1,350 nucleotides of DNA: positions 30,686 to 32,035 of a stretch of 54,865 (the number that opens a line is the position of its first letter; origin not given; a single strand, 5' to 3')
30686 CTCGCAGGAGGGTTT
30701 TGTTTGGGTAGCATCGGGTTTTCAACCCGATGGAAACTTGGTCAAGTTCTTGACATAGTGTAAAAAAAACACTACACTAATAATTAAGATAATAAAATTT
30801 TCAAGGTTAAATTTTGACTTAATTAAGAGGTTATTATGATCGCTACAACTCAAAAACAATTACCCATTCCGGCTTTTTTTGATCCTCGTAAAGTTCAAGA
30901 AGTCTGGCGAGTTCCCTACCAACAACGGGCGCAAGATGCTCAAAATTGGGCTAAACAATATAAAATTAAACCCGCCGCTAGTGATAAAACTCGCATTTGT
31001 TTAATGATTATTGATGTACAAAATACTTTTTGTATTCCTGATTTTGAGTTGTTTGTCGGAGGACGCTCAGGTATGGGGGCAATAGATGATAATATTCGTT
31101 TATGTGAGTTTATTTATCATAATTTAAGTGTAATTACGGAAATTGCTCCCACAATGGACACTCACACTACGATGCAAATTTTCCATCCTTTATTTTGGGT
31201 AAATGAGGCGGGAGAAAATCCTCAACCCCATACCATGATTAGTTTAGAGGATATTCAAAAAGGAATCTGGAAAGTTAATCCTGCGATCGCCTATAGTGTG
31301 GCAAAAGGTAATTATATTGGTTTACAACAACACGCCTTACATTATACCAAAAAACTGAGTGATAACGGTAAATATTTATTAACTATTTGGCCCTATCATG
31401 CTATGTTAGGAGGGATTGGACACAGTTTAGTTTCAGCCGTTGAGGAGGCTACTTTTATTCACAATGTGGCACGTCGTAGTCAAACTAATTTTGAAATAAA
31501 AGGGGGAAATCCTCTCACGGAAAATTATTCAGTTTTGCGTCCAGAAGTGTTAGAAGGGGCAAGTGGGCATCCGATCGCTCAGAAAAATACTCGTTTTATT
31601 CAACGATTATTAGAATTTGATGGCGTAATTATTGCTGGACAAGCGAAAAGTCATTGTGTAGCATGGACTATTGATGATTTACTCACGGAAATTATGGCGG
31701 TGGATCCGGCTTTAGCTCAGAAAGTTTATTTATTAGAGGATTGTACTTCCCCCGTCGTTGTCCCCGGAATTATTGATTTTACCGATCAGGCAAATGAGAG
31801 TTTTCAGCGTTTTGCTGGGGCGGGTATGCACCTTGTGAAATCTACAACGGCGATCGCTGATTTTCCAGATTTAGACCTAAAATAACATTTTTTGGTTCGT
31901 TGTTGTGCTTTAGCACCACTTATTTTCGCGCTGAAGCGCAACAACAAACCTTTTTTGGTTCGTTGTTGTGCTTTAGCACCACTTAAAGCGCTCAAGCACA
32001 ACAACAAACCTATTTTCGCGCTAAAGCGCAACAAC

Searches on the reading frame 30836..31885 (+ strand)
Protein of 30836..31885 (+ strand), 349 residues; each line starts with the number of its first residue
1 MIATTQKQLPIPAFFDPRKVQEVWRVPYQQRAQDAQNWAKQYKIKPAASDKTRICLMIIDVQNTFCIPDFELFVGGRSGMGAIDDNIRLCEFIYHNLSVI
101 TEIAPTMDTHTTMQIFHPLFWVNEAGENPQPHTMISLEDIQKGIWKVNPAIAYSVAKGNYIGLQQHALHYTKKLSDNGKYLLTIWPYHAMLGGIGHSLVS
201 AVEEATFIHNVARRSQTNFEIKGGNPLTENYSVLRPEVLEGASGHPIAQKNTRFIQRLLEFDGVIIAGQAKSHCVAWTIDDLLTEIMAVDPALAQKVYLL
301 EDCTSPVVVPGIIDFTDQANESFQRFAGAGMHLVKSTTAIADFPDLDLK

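Call 38: find_encoding_contigs(protein=window:30836-31885:+, flank=10000, max_places=10)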
Protein window:30836-31885:+ (349 aa): 2 contigs read that carry it; 1 place shown.
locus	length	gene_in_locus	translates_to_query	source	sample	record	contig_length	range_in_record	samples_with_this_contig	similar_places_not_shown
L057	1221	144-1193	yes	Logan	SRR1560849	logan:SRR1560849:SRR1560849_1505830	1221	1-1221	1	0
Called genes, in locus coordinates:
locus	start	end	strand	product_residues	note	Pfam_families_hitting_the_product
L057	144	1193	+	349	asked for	-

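Call 72: search_protein_families(library=pfam, proteins=[window:30836-31885:+], max_evalue=0.001)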
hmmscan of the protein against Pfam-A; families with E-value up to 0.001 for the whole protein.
window:30836-31885:+ (349 aa): 0 families
